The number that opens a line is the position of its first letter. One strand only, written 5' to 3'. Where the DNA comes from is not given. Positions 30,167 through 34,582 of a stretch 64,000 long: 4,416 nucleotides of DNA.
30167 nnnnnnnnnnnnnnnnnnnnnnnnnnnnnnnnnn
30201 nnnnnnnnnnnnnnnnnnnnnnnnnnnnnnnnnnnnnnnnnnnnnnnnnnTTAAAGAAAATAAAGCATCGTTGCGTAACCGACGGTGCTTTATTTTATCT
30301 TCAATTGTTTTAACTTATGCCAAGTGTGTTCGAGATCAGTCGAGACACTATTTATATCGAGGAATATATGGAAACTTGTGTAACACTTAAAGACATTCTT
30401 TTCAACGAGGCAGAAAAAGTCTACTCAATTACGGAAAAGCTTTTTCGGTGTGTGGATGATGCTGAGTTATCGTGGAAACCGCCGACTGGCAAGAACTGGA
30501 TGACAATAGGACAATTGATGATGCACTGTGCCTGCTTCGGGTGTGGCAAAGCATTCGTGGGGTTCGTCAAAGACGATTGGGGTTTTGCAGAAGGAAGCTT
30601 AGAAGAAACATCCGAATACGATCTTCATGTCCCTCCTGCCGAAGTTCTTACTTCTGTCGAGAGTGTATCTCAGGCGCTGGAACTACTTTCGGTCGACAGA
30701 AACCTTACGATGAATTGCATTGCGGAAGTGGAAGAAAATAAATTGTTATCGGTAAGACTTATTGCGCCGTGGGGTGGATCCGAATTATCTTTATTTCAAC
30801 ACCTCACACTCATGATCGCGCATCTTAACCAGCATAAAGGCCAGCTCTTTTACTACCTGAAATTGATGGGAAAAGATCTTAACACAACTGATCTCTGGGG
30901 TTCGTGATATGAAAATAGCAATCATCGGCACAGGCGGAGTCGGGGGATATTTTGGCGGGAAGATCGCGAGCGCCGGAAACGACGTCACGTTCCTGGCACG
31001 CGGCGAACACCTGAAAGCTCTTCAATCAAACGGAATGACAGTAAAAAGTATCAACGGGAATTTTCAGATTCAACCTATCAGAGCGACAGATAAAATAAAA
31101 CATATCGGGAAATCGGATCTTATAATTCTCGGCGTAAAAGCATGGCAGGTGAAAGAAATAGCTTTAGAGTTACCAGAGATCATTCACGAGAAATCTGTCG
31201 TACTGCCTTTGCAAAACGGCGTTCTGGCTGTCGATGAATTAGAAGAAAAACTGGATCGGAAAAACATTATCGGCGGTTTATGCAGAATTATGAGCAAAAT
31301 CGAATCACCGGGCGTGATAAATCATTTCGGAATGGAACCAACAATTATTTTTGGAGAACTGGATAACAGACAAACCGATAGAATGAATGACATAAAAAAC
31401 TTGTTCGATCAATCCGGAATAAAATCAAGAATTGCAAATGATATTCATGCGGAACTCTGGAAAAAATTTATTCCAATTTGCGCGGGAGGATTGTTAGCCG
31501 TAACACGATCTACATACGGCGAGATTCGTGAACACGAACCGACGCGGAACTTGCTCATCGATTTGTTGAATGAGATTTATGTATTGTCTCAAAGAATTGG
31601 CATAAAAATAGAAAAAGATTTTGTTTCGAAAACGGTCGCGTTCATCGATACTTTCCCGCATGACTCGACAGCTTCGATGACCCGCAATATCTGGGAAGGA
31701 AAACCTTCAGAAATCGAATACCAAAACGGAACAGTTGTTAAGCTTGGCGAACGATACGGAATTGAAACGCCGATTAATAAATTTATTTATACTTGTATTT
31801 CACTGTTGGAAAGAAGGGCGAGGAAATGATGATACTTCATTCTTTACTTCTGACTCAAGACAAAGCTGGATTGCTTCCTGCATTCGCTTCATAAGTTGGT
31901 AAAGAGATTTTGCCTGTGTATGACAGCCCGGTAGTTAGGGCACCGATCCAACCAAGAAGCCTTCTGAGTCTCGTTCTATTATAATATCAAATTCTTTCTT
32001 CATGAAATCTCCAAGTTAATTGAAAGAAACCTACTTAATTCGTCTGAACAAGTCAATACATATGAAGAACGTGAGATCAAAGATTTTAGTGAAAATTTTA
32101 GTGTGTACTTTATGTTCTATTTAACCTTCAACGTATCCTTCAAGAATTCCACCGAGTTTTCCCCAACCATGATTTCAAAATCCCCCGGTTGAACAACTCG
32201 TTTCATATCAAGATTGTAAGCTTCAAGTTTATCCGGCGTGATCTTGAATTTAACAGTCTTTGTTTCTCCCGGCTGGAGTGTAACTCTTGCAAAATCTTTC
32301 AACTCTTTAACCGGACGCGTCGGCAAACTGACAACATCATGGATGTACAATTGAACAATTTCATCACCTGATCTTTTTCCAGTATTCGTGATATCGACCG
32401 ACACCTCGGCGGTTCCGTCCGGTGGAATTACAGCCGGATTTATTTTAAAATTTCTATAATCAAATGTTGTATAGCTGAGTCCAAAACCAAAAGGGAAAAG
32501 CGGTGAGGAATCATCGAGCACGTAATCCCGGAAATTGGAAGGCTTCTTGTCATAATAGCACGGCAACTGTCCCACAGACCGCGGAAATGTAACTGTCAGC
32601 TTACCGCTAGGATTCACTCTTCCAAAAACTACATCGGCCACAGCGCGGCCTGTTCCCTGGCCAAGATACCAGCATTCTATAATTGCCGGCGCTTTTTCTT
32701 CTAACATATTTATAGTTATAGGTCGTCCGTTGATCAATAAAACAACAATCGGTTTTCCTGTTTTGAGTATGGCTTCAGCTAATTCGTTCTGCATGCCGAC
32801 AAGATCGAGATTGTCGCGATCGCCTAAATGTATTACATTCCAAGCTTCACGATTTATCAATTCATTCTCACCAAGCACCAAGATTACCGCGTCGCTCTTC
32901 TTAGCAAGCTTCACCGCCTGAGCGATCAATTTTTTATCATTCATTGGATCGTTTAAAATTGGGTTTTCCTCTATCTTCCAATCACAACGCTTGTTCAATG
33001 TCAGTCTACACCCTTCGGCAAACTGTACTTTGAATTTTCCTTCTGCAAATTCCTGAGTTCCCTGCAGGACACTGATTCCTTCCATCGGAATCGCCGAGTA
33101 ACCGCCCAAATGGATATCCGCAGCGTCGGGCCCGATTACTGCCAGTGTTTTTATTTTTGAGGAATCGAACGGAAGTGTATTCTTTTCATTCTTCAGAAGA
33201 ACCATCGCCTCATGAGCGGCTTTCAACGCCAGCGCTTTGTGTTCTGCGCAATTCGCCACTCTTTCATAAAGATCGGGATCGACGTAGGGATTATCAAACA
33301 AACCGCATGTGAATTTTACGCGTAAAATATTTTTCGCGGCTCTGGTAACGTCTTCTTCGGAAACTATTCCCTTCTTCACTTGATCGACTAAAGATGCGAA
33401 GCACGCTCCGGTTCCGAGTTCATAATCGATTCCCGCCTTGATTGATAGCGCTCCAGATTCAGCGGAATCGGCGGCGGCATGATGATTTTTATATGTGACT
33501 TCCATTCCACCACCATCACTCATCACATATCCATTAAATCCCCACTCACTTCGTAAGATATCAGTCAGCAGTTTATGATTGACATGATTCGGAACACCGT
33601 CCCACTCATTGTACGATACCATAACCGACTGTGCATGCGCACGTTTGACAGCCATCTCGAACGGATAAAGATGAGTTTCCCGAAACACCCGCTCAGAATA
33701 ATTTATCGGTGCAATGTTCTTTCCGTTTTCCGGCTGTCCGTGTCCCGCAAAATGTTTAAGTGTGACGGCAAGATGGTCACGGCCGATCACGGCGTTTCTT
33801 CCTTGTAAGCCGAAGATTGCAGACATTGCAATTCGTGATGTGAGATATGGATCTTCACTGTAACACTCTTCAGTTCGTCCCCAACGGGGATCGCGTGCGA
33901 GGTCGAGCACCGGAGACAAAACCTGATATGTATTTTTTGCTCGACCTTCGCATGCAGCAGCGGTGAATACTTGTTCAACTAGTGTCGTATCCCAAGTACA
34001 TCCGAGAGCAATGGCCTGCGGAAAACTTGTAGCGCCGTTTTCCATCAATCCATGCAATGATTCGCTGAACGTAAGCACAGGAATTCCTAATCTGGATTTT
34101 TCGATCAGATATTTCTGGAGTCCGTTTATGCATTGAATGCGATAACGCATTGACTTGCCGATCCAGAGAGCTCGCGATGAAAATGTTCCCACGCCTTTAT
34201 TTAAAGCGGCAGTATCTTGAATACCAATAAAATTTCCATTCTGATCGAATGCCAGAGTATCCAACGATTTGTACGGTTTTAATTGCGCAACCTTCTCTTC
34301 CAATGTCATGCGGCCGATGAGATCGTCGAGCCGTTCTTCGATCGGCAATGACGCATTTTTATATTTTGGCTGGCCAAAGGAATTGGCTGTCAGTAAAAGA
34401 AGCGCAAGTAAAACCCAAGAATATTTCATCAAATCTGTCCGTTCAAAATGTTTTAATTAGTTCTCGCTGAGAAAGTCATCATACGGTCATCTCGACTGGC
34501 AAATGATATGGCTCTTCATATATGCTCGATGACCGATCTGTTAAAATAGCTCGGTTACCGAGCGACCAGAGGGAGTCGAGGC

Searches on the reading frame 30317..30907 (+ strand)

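Call 36: search_protein_families(library=pfam, max_evalue=0.00001, proteins=[window:30317-30907:+])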
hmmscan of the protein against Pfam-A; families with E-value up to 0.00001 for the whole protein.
window:30317-30907:+ (196 aa): 2 families
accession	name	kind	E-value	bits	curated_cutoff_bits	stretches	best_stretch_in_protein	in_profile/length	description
PF12867.12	DinB_2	-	2.4e-11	44.6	24.8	1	33-177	3-128/128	DinB superfamily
PF05163.17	DinB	-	9.1e-06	26.2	23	0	28-192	8-153/165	DinB family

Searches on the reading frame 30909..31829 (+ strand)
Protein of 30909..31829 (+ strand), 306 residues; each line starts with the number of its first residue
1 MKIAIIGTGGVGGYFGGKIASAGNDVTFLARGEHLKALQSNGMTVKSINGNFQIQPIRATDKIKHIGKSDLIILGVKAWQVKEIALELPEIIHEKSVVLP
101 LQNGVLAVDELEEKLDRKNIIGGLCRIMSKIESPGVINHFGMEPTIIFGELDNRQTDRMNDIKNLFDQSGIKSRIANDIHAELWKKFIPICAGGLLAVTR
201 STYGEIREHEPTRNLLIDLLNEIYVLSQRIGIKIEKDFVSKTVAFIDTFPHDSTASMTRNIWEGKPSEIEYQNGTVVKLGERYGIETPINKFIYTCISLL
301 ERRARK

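Call 36: search_protein_families(library=pfam, max_evalue=0.00001, proteins=[window:30909-31829:+])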
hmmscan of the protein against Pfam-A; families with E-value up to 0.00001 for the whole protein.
window:30909-31829:+ (306 aa): 2 families
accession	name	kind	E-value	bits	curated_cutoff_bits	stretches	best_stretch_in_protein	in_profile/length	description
PF02558.23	ApbA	-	6.8e-39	133.3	22.2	1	3-152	1-149/150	Ketopantoate reductase PanE/ApbA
PF08546.17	ApbA_C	-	2.1e-24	86.7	22.7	1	178-300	1-124/125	Ketopantoate reductase PanE/ApbA C terminal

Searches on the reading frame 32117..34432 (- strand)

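Call 36: search_protein_families(library=pfam, max_evalue=0.00001, proteins=[window:32117-34432:-])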
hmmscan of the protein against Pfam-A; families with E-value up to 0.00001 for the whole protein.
window:32117-34432:- (771 aa): 3 families
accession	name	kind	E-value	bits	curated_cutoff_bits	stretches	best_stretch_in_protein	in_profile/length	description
PF00933.27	Glyco_hydro_3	-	9.9e-66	222.8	27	1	97-372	43-316/316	Glycosyl hydrolase family 3 N terminal domain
PF01915.27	Glyco_hydro_3_C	-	3.7e-55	187.5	31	1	410-654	1-200/200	Glycosyl hydrolase family 3 C-terminal domain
PF14310.12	Fn3-like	-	1e-24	86.8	25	1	691-760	1-71/71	Fibronectin type III-like domain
